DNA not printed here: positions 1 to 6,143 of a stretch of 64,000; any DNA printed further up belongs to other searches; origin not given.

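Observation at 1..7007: Giant (>1,990 aa) membrane-spanning protein with C-terminal M23 peptidase; 5' end lies outside the window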

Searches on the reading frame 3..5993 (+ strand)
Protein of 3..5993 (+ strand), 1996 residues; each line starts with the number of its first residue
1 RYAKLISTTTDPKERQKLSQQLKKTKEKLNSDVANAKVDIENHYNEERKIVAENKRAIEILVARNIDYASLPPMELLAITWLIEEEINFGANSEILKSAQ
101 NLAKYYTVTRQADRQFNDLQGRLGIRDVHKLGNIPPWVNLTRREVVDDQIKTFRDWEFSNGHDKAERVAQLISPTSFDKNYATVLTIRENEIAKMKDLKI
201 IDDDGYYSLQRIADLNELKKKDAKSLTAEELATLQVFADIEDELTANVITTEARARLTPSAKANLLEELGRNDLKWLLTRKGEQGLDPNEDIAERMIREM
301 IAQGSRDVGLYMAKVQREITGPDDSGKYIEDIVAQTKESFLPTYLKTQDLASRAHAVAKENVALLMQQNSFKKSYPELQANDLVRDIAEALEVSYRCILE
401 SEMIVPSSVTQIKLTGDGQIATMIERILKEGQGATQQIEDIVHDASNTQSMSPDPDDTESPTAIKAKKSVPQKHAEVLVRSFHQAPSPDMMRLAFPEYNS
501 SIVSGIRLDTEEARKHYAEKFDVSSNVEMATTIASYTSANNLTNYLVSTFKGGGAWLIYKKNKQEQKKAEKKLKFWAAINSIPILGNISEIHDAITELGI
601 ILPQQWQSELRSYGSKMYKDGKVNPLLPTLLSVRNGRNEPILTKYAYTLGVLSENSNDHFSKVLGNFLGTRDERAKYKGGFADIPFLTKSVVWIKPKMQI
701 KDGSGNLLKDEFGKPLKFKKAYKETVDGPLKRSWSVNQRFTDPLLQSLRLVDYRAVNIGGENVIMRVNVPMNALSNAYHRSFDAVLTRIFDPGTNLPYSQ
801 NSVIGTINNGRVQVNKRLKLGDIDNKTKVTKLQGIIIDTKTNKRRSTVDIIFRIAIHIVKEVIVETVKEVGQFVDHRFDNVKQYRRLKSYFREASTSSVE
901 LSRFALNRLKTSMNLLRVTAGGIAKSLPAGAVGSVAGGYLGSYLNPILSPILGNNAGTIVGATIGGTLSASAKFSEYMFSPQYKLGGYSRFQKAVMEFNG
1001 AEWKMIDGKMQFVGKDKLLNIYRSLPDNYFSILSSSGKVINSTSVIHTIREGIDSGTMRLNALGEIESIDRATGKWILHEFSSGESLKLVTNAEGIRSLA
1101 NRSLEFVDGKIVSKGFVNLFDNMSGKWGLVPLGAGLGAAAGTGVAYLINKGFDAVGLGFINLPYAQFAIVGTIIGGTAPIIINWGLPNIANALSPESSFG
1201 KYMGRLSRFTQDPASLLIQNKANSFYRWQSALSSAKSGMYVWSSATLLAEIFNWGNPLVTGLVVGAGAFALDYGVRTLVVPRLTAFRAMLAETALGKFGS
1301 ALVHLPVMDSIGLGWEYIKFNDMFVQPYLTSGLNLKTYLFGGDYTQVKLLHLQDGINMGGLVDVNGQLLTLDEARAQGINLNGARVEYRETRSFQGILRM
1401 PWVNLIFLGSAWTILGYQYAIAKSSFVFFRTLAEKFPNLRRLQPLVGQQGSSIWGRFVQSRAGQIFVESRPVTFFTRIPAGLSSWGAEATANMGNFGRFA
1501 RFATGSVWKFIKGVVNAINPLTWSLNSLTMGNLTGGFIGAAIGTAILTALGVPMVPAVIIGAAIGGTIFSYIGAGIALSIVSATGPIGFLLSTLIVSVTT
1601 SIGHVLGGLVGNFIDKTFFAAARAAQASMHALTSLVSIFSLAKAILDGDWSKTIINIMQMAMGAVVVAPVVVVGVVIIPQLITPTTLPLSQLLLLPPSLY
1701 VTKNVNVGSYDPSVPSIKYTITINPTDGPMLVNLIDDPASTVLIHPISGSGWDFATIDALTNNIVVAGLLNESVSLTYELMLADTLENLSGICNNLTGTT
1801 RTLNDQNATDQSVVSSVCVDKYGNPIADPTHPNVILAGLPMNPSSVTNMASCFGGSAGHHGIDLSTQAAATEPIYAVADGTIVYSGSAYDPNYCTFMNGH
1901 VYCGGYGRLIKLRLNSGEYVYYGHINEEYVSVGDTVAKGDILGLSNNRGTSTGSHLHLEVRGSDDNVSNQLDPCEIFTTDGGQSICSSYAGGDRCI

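Call 5: search_protein_families(library=pfam, proteins=[window:3-5993:+], max_evalue=0.01)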
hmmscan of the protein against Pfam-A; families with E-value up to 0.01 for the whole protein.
window:3-5993:+ (1996 aa): 1 family
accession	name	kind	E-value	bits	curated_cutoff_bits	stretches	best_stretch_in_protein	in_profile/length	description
PF01551.29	Peptidase_M23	-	8.4e-19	68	28.7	1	1858-1967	2-94/96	Peptidase family M23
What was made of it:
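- On Peptidase family M23 (Pfam PF01551; LytM/lysostaphin-type): 68 bits against a cut-off of 28.7, E=8.4e-19, aa 1858-1967 covering profile positions 2-94 of 96 (call 5)
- Checked: M23 is confirmed: Pfam PF01551 scores 68 bits against a cut-off of 28.7, E=8.4e-19, over aa 1858-1967 (call 5).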

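Call 6: search_protein_families(library=ncbifam, proteins=[window:3-5993:+], max_evalue=0.01)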
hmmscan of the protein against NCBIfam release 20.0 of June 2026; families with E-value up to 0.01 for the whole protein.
window:3-5993:+ (1996 aa): 8 families
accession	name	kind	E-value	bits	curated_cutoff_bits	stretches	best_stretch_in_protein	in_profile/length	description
NF052336.1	PdgHdaseHSB100310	equivalog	6.8e-09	35.5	500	1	1854-1979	52-160/316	peptidoglycan hydrolase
NF008652.0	PRK11649.1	equivalog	2.2e-08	33.2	341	1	1854-1963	308-400/439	murein DD-endopeptidase MepM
NF052530.1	Heli_ShapePgp3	exception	3.1e-07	29.8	300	1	1915-1967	206-258/270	peptidoglycan metallopeptidase Pgp3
NF052529.1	PG_M23_Pgp6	exception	0.00022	20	600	1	1902-1960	361-419/452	peptidoglycan metallopeptidase Pgp6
NF053825.1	PdgNdpepShyA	equivalog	0.00099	17.9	700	1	1875-1961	301-381/425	peptidoglycan DD-endopeptidase ShyA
NF050804.1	CellDivDipMCaul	equivalog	0.0013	17.6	900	1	1850-1961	516-614/634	cell division endopeptidase DipM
NF053738.1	S2SprSpoIIQBc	equivalog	0.0023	17.6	250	1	1906-1967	154-217/232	stage II sporulation protein SpoIIQ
NF040883.1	amid_act_ActS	equivalog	0.0039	16.5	375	1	1857-1962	134-222/242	amidase activator ActS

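Call 8: search_protein_families(library=phrogs, proteins=[window:3-5993:+], max_evalue=0.01)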
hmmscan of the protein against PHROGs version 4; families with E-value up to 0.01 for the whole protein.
window:3-5993:+ (1996 aa): 18 families
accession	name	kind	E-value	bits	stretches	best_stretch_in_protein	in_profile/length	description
phrog_7767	-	other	3.3e-16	60.6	1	1857-1971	19-113/194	metallo-endopeptidase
phrog_3578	-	lysis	3.8e-16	60.5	1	1858-1985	235-364/405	endolysin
phrog_6700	-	lysis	4e-15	54.9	1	1854-1969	2621-2720/2898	endolysin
phrog_3084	-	lysis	3.1e-14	53.9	1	1847-1976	10-133/468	endolysin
phrog_14988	-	other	8.6e-14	52.9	1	1850-1964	24-130/272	peptidase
phrog_1067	-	head and packaging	2.5e-13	50.4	1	1851-1968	754-853/991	minor head protein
phrog_10030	-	tail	4.9e-12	45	1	1856-1969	1911-2014/2105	tail length tape measure protein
phrog_880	-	lysis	3.9e-09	37.4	1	1840-1974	9-133/435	endolysin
phrog_16615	-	other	6.3e-08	32.8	1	1853-1966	413-510/529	peptidase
phrog_11037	-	unknown function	6.5e-08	33.2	1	1836-1968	168-291/365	-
phrog_33207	-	other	5e-07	30.8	1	1907-1969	61-124/240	metallo-endopeptidase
phrog_28672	-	other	1.1e-06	28.6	1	1849-1962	276-375/397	metallo-endopeptidase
phrog_21656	-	other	2.3e-06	26.9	1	1904-1975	667-741/1022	peptidase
phrog_37190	-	other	0.001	19.5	1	1858-1964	140-229/244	peptidase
phrog_28089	-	lysis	0.0025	16.7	1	1847-1976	576-696/1141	endolysin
phrog_28394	-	unknown function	0.0079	16.4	0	1858-1963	202-290/303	-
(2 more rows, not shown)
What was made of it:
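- On Phage tail tape-measure protein: PHROG, Pfam and NCBIfam hits are confined to M23 (calls 5, 6, 8).
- Closest known: Phage tape-measure proteins with M23 and hydrophobic segments. Same: In the phrog_10030 profile the M23 position is collinear with this protein (call 8).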

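Call 9: find_homologous_proteins(query=window:3-5450:+, max_evalue=0.001)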
Query window:3-5450:+: 8000 candidates shared short words with the query, none scored E <= 0.001.
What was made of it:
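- A word-indexed search of aa 1-1816 found nothing (call 9).
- Tried and rejected: The word-indexed search of aa 1-1816 was empty (call 9).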

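Call 20: search_solved_structures(query=window:3-5993:+, max_evalue=1, show_alignments=1)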
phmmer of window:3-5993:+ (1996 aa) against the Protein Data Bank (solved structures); distinct sequences matched with E-value up to 1: 28.
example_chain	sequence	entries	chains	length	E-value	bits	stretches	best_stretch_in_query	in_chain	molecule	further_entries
5j1l_A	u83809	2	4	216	4.1e-12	47.3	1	1858-1967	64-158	ToxR-activated gene (TagE)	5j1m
9gy1_A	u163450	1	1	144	2.7e-10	41.2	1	1858-1964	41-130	Peptidase, M23 family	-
5kvp_A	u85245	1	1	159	1.6e-09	38.7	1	1843-1969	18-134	Zoocin A endopeptidase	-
2b44_A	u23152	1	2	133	1.3e-07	32.4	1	1853-1969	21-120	Glycyl-glycine endopeptidase lytM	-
2b0p_A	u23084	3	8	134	1.3e-07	32.3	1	1853-1969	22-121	Glycyl-glycine endopeptidase lytM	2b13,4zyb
1qwy_A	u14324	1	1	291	9.5e-07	29.5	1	1853-1969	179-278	peptidoglycan hydrolase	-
5kqb_A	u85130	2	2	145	2.9e-05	24.5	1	1907-1966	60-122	Peptidase M23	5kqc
3slu_A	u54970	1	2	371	0.00021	21.7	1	1843-1965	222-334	M23 peptidase domain protein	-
6muk_A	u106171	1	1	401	0.00024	21.5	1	1843-1965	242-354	Peptidase M23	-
4qp5_A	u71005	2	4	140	0.00025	21.4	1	1905-1975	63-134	Lysostaphin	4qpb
9k2v_E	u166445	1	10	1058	0.00048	20.5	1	1905-1969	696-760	Internal protein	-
9m7n_A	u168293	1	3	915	0.00056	20.3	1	1903-1973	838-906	Gp16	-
5nmy_A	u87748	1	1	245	0.00072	19.9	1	1905-1977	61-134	Lysostaphin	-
4lxc_A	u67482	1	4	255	0.00078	19.8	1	1905-1977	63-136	Lysostaphin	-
6ue4_A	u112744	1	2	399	0.0009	19.6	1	1876-1965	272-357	ShyA endopeptidase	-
6smk_A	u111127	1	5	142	0.011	15.9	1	1905-1967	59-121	Peptidase_M23 domain-containing protein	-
2gu1_A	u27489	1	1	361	0.13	12.4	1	1858-1961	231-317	Zinc peptidase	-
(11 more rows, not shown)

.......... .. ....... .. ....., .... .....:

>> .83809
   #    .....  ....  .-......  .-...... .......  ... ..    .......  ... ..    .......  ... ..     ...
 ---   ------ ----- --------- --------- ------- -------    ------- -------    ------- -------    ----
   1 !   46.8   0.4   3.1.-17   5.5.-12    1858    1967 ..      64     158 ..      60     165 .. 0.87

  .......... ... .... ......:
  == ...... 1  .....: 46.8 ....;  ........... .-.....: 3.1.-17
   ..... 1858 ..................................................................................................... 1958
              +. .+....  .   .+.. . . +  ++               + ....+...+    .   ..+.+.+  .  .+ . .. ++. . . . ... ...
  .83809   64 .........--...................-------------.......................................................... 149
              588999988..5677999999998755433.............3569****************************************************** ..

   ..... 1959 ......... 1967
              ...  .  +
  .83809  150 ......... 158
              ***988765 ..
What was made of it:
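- Phage internal proteins with M23 also appear among the PDB hits (9k2v, 9m7n; call 20).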

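Call 33: find_related_loci(query=window:3-5450:+, collection=viral_contigs, flank=10000)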
Query window:3-5450:+ (1816 aa) in viral_contigs; peptide patterns used: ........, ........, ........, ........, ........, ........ (x = any residue, [..] = any of these).
2 stretches matched a pattern, but none encodes a relative of the query by tblastn (E <= 1e-3).

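Call 34: search_dna_similar(query=window:3-5450:+, collection=phages, mode=protein, max_evalue=0.01)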
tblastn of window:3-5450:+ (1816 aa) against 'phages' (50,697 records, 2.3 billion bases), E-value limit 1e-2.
No match.

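Call 35: search_dna_similar(query=window:3-5450:+, collection=plasmids, mode=protein, max_evalue=0.01)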
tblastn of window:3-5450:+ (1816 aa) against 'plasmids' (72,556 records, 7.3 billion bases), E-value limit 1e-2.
No match.
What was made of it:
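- Tried and rejected: tblastn against phages and plasmids was empty (calls 34, 35), and so was the IMG/VR scan (call 33).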
